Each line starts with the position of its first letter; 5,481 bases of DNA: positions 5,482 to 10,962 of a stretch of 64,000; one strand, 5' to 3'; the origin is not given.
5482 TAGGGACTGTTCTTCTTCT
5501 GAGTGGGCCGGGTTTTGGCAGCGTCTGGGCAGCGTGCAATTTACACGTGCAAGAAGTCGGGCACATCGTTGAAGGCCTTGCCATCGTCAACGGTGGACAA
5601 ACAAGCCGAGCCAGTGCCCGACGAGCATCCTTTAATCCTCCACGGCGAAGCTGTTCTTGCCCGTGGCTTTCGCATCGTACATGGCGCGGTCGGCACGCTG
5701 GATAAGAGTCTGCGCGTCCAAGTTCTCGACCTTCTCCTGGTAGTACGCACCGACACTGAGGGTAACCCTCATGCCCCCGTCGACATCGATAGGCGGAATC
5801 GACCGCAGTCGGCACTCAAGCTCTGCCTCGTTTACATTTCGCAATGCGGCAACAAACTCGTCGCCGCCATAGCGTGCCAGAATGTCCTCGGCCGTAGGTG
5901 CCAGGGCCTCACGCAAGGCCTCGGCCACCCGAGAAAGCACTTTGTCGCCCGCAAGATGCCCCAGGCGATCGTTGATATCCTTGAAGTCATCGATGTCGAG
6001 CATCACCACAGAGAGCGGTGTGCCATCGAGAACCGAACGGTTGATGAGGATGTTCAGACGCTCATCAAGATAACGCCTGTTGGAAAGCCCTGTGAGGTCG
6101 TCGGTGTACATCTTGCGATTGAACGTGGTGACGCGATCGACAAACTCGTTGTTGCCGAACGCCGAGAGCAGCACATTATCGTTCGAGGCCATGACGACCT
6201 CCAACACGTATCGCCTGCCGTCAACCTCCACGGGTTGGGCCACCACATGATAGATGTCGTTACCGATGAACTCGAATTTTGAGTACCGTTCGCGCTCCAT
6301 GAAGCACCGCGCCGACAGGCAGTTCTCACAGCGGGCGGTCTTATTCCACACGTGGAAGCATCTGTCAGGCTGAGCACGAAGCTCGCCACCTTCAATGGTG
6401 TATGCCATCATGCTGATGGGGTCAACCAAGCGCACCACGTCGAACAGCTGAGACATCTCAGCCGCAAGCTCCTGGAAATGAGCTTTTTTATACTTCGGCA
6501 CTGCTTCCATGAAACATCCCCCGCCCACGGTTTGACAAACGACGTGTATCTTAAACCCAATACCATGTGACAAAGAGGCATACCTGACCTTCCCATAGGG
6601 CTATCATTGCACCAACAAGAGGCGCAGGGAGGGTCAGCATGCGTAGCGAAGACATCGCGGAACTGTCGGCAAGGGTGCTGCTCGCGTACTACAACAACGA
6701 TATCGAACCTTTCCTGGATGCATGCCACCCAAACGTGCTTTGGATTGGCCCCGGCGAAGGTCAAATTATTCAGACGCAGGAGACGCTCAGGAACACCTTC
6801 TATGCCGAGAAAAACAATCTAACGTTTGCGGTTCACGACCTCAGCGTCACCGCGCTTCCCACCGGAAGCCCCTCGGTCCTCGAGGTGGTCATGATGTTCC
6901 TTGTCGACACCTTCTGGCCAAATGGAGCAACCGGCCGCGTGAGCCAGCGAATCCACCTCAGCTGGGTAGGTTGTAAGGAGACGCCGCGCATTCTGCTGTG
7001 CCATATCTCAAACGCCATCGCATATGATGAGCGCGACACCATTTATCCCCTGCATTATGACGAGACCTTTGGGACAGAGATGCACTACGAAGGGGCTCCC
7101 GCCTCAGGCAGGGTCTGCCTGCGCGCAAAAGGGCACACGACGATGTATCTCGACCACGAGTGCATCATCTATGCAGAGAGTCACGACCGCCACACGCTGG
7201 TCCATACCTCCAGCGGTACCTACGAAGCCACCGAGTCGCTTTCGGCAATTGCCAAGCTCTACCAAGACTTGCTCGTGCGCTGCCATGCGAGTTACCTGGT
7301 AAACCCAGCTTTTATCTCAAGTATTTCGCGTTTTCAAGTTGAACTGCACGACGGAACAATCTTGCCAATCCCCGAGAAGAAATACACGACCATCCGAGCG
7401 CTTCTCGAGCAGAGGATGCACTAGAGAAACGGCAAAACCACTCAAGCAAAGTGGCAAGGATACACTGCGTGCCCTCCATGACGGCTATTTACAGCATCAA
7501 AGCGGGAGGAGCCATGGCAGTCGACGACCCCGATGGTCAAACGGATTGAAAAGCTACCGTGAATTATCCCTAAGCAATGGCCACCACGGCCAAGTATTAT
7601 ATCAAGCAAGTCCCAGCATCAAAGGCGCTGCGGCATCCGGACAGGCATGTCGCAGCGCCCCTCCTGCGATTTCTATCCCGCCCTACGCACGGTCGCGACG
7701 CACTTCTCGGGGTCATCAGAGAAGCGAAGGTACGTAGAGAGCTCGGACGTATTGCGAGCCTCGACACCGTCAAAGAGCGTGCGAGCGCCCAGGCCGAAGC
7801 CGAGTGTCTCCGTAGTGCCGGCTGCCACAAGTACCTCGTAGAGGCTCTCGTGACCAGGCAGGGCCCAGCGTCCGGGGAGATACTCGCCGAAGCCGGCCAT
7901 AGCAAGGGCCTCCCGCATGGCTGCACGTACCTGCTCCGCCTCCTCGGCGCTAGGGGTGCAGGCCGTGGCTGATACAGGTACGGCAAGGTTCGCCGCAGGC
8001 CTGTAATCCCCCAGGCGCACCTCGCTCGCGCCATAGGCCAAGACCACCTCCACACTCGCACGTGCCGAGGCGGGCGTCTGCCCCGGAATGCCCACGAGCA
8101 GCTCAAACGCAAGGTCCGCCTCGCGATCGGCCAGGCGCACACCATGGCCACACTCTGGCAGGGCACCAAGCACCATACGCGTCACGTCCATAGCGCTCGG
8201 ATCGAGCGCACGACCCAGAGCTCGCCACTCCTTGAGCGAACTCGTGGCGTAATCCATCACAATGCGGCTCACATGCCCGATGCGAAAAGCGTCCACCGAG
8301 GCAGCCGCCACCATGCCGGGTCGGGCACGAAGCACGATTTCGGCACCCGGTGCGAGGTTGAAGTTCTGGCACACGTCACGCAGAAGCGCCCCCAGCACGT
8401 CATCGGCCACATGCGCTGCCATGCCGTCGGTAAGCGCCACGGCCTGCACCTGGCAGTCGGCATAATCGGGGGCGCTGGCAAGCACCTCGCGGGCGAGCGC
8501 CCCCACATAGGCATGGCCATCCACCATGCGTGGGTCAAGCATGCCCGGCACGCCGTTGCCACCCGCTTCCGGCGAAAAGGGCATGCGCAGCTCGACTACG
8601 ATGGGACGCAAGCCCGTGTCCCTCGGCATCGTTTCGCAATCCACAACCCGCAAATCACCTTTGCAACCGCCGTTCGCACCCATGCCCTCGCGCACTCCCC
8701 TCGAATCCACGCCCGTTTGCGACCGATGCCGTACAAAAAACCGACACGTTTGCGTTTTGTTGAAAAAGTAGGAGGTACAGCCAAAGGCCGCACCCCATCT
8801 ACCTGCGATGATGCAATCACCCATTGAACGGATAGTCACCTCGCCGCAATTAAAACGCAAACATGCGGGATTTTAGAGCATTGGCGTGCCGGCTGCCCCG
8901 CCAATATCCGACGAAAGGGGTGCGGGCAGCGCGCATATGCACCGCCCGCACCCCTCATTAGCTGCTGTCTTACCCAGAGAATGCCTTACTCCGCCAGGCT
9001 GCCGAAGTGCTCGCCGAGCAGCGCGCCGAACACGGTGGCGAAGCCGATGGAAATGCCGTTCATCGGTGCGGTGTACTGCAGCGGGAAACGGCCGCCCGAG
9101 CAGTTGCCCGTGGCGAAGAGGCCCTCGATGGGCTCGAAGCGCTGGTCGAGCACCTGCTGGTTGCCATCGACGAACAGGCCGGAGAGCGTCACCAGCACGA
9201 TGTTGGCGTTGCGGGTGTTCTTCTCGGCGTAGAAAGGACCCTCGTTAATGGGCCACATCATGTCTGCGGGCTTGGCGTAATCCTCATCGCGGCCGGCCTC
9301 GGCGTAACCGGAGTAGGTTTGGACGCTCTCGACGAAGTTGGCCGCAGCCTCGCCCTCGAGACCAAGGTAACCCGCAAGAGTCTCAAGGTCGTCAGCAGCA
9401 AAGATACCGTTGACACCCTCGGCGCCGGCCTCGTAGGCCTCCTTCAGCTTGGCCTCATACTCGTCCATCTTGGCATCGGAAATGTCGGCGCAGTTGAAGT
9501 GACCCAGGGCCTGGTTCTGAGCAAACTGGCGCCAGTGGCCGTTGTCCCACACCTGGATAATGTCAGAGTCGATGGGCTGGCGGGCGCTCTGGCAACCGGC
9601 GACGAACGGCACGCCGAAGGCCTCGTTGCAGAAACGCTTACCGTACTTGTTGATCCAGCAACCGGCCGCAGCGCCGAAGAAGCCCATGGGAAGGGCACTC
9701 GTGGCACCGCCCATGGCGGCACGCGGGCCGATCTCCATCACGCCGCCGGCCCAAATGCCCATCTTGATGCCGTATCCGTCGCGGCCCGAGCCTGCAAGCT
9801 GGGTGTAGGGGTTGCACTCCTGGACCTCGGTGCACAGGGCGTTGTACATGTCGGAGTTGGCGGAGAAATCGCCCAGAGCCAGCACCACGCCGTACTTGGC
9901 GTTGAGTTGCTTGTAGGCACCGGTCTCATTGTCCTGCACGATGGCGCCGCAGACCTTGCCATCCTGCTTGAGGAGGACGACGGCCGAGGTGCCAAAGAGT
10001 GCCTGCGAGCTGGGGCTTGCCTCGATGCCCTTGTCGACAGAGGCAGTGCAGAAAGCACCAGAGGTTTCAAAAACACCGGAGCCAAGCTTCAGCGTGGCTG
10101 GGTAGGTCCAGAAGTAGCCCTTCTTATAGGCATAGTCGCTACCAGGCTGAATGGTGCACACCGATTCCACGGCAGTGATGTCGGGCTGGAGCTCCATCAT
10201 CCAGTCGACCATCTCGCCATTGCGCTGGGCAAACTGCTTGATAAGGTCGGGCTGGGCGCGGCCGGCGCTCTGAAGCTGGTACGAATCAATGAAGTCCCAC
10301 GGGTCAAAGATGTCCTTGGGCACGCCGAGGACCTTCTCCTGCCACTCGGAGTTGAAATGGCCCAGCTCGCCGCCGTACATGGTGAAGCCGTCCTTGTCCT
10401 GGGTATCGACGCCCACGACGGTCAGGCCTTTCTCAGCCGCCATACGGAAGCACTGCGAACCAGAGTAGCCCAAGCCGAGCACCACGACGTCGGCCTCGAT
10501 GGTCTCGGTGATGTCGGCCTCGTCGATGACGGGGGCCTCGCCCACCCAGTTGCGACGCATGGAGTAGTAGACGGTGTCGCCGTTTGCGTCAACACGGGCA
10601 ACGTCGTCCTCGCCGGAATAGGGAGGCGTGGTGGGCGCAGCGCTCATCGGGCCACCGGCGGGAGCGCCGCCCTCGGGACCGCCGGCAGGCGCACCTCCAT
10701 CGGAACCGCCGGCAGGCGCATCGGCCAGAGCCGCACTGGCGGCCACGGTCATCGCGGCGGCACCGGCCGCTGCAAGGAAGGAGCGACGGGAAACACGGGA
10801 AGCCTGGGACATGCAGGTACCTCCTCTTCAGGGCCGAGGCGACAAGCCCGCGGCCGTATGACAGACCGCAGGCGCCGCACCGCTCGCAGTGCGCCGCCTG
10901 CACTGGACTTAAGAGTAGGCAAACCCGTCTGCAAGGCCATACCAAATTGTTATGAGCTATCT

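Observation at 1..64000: Archipelago of membrane-LuxR sensor / Tat-exported flavoenzyme modules: 8 regulators and 10 reductases in one window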

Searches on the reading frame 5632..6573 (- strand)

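Call 7: search_protein_families(library=pfam, proteins=[window:5632-6573:-], max_evalue=0.001)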
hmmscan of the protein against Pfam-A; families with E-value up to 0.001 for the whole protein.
window:5632-6573:- (313 aa): 1 family
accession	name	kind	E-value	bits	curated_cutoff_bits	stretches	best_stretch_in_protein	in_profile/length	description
PF00990.26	GGDEF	-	5.2e-40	137.3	23.8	1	156-307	2-160/161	Diguanylate cyclase, GGDEF domain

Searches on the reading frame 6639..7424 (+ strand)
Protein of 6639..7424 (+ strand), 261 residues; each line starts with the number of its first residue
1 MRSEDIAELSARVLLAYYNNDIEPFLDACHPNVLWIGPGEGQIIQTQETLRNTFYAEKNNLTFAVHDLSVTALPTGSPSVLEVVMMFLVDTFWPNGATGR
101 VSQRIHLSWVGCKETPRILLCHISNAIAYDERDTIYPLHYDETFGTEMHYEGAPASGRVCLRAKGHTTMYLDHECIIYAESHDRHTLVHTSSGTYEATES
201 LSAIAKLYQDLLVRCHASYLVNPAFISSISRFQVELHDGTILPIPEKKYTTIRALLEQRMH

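Call 7: search_protein_families(library=pfam, proteins=[window:6639-7424:+], max_evalue=0.001)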
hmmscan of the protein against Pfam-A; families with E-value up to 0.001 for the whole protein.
window:6639-7424:+ (261 aa): 1 family
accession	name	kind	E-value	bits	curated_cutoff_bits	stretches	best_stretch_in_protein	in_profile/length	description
PF04397.21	LytTR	-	6.7e-15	55.5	22.6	1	169-256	4-97/98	LytTr DNA-binding domain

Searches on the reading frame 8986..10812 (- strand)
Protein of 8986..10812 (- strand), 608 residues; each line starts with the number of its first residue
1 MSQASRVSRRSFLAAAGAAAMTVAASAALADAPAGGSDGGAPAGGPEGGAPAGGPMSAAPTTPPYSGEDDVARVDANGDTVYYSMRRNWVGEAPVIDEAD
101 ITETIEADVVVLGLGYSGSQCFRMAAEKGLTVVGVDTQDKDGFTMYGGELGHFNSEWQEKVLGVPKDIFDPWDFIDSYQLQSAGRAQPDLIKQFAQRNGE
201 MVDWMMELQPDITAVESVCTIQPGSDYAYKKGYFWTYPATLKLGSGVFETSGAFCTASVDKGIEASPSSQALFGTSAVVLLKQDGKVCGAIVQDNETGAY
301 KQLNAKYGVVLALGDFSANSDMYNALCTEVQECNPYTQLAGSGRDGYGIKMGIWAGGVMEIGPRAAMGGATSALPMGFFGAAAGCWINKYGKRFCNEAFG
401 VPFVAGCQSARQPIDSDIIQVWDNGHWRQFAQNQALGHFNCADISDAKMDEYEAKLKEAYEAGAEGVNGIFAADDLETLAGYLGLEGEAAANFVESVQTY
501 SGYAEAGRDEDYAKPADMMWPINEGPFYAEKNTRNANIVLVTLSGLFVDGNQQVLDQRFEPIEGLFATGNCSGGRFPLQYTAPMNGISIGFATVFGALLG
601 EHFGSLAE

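Call 4: search_protein_families(library=pfam, proteins=[window:8986-10812:-], max_evalue=0.01)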
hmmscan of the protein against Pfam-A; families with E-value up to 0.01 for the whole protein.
window:8986-10812:- (608 aa): 3 families
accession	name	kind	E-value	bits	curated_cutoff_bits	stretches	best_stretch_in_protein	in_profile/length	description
PF00890.30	FAD_binding_2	-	6e-22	78.8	20.4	1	108-575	1-402/414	FAD binding domain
PF03721.20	UDPG_MGDP_dh_N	-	0.0052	16.8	27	0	109-140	3-34/187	UDP-glucose/GDP-mannose dehydrogenase family, NAD binding domain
PF01266.30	DAO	-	0.0086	16.1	27.9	0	108-202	1-82/353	FAD dependent oxidoreductase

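Call 10: list_cluster_members(proteins=[window:8986-10812:-, window:16168-18183:-, window:20538-22421:+, window:36329-38290:+, window:42294-43991:+, window:56657-58333:-, window:29917-32109:-, window:54041-56320:+, window:32637-34118:+, window:18546-20201:-])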
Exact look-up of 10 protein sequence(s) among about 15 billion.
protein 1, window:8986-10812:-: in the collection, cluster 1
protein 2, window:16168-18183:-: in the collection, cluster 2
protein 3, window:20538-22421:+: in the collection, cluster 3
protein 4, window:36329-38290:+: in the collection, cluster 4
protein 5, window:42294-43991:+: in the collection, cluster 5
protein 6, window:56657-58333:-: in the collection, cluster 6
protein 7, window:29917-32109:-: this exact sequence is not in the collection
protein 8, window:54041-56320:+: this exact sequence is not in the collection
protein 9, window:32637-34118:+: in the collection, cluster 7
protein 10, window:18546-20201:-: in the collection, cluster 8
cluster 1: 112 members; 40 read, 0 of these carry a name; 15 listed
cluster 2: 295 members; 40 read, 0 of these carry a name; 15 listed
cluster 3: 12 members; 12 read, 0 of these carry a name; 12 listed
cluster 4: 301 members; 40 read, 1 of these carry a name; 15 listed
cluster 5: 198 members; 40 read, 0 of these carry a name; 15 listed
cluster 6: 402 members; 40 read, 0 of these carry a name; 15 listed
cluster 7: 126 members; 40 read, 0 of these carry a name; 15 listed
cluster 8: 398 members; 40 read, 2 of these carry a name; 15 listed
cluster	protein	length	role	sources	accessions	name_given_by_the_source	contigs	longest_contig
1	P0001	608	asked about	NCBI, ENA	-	-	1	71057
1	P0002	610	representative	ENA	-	-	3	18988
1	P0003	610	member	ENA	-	-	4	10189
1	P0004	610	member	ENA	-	-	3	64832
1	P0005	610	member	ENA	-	-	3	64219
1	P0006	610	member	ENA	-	-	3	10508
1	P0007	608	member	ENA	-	-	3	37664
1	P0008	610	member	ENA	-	-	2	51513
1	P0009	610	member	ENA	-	-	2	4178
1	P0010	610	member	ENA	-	-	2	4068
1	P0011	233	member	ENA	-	-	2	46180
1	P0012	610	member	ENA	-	-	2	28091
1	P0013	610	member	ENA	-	-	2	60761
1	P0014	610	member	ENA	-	-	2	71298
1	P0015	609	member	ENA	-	-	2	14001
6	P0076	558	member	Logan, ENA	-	-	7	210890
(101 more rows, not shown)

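Call 21: search_protein_families(library=ncbifam, proteins=[window:8986-10812:-], max_evalue=0.01)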
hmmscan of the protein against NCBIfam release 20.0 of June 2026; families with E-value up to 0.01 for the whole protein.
window:8986-10812:- (608 aa): 22 families
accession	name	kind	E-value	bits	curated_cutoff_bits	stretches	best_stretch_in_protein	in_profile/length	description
NF053717.1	VnlPnlRedVprA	equivalog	3.7e-33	115.1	600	1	106-596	6-471/481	vinyl phenol reductase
NF005510.0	PRK07121.1-3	subfamily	1.1e-26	93.7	481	2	493-602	376-485/492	FAD-binding protein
NF004789.0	PRK06134.1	subfamily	5.5e-25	87.9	747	2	507-604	476-568/581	FAD-dependent oxidoreductase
NF005511.0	PRK07121.1-4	equivalog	1.4e-22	79.9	466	2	295-580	257-519/553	FAD-binding protein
TIGR01813.1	flavo_cyto_c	subfamily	6.2e-22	77.9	285.45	1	108-575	1-421/444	flavocytochrome c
NF009478.0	PRK12844.1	equivalog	1.7e-17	62.9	789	1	275-599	231-544/559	3-ketosteroid-delta-1-dehydrogenase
NF005882.1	PRK07843.1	equivalog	2.2e-17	62.7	788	1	255-598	204-542/547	3-oxosteroid 1-dehydrogenase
NF009476.0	PRK12839.1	equivalog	2.7e-17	62.1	940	2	503-603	470-564/572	FAD-dependent oxidoreductase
NF009474.0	PRK12837.1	equivalog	8.3e-17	61.2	675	1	262-596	182-501/513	FAD-binding protein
NF005509.0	PRK07121.1-2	subfamily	7.2e-16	57.9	630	1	296-601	245-519/527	FAD-binding protein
NF009473.0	PRK12835.1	subfamily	2.8e-15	55.8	837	1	280-603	240-566/585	FAD-binding protein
NF053677.1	Desat2ChcC2Cyan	equivalog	3.5e-14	52.1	900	2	512-604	465-552/558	4-oxocyclohex-2-ene-1-carboxylate 5-dehydrogenase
NF006130.0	PRK08274.1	equivalog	4.3e-14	52.2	369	2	471-602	323-457/467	FAD-dependent tricarballylate dehydrogenase TcuA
NF005508.0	PRK07121.1-1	equivalog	4.4e-14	51.9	537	2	487-602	374-489/497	FAD-binding protein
NF009479.0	PRK12845.1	equivalog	4.6e-13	48.4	793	1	275-599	240-559/566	3-ketosteroid-delta-1-dehydrogenase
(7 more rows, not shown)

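Call 27: search_solved_structures(query=window:8986-10812:-, max_evalue=0.00001)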
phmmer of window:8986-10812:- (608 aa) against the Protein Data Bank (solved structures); distinct sequences matched with E-value up to 0.00001: 20.
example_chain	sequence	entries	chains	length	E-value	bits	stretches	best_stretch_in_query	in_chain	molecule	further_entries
1qo8_A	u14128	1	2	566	2.9e-13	53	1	463-602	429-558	FLAVOCYTOCHROME C3 FUMARATE REDUCTASE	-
1kss_A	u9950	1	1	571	5.6e-11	45.4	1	472-603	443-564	flavocytochrome c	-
1ksu_A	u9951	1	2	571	7.5e-11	45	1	472-603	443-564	flavocytochrome c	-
1jrx_A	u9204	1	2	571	8e-11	44.9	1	472-603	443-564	FLAVOCYTOCHROME C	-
1jry_A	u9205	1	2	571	8.5e-11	44.8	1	472-603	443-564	FLAVOCYTOCHROME C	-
1jrz_A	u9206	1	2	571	8.8e-11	44.8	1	472-603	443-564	FLAVOCYTOCHROME C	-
1e39_A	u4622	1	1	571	9.1e-11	44.7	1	472-603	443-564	FUMARATE REDUCTASE FLAVOPROTEIN SUBUNIT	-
2b7r_A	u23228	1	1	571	9.3e-11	44.7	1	472-603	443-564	Fumarate reductase flavoprotein subunit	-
1lj1_A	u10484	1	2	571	1e-10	44.6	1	472-603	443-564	flavocytochrome c3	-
1p2e_A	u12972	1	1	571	1e-10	44.6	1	472-603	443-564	flavocytochrome c3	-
1p2h_A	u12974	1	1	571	1e-10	44.6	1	472-603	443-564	flavocytochrome c3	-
1qjd_A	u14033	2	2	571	1e-10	44.6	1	472-603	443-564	FLAVOCYTOCHROME C3 | Fumarate reductase flavoprotein subunit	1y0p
2b7s_A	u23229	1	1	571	1.2e-10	44.4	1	472-603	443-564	Fumarate reductase flavoprotein subunit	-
1q9i_A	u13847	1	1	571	1.2e-10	44.4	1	472-603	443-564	flavocytochrome c3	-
1m64_A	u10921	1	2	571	1.3e-10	44.2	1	472-603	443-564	flavocytochrome c3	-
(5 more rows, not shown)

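Call 29: find_encoding_contigs(protein=P0076, flank=8000, max_places=5)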
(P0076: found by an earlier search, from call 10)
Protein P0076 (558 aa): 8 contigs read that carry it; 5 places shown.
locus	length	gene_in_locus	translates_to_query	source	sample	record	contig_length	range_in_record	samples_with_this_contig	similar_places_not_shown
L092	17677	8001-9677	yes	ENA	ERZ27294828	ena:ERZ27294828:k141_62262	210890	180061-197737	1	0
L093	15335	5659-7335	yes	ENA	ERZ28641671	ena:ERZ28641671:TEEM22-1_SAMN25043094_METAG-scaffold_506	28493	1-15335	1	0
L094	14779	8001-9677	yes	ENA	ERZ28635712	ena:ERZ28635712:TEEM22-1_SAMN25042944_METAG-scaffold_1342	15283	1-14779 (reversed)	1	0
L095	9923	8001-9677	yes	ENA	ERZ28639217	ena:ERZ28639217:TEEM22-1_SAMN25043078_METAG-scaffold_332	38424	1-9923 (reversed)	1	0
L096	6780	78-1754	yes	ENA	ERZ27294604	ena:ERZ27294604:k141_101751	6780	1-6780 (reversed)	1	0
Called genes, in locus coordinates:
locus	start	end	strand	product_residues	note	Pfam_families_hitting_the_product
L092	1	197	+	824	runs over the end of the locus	PF00384:Molybdopterin, PF01568:Molydop_binding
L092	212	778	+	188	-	PF13237:Fer4_10, PF13247:Fer4_11, PF12838:Fer4_7, PF13187:Fer4_9 (weak), PF00037:Fer4, PF12797:Fer4_2 (weak), PF12837:Fer4_6 (weak)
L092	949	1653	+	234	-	PF00027:cNMP_binding, PF13545:HTH_Crp_2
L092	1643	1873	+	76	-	-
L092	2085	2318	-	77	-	PF00196:GerE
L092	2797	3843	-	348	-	-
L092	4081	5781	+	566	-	PF00890:FAD_binding_2, PF01266:DAO (weak)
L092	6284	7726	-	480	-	PF00196:GerE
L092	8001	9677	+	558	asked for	PF01946:Thi4 (weak), PF00070:Pyr_redox (faint), PF00890:FAD_binding_2, PF01266:DAO, PF03486:HI0933_like (weak), PF07992:Pyr_redox_2 (faint), PF12831:FAD_oxidored, PF13450:NAD_binding_8 (faint)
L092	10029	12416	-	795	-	PF00724:Oxidored_FMN, PF00070:Pyr_redox (faint), PF03486:HI0933_like (weak), PF07992:Pyr_redox_2, PF12831:FAD_oxidored, PF13450:NAD_binding_8 (weak), PF13738:Pyr_redox_3 (weak)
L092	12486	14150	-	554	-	PF00196:GerE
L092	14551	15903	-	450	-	PF03193:RsgA_GTPase (faint), PF02492:cobW, PF07683:CobW_C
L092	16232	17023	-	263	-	PF00005:ABC_tran, PF02463:SMC_N (weak), PF13304:AAA_21 (faint)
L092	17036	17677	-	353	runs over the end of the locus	PF01032:FecCD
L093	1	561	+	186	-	?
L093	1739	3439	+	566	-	PF00890:FAD_binding_2, PF01266:DAO (weak)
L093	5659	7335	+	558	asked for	PF01946:Thi4 (weak), PF00070:Pyr_redox (faint), PF00890:FAD_binding_2, PF01266:DAO, PF03486:HI0933_like (weak), PF07992:Pyr_redox_2 (faint), PF12831:FAD_oxidored, PF13450:NAD_binding_8 (faint)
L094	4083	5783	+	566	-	PF00890:FAD_binding_2, PF01266:DAO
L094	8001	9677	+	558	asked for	PF01946:Thi4 (weak), PF00070:Pyr_redox (faint), PF00890:FAD_binding_2, PF01266:DAO, PF03486:HI0933_like (weak), PF07992:Pyr_redox_2 (faint), PF12831:FAD_oxidored, PF13450:NAD_binding_8 (faint)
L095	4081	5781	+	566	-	PF00890:FAD_binding_2, PF01266:DAO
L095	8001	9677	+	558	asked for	PF01946:Thi4 (weak), PF00070:Pyr_redox (faint), PF00890:FAD_binding_2, PF01266:DAO, PF03486:HI0933_like (weak), PF07992:Pyr_redox_2 (faint), PF12831:FAD_oxidored, PF13450:NAD_binding_8 (faint)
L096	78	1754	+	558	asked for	PF01946:Thi4 (weak), PF00070:Pyr_redox (faint), PF00890:FAD_binding_2, PF01266:DAO, PF03486:HI0933_like (weak), PF07992:Pyr_redox_2 (faint), PF12831:FAD_oxidored, PF13450:NAD_binding_8 (faint)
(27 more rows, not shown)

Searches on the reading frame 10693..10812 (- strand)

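Call 74: search_protein_families(library=pfam, proteins=[window:10693-10812:-], max_evalue=10)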
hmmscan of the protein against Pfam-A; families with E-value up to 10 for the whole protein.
seq(40 aa): 2 families
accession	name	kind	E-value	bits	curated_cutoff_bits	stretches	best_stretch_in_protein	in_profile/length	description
PF10518.14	TAT_signal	-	0.036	14.5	22.7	1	7-25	2-20/21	TAT (twin-arginine translocation) pathway signal sequence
PF10399.14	UCR_Fe-S_N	-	0.061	13.2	24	1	5-29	7-31/41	Ubiquitinol-cytochrome C reductase Fe-S subunit TAT signal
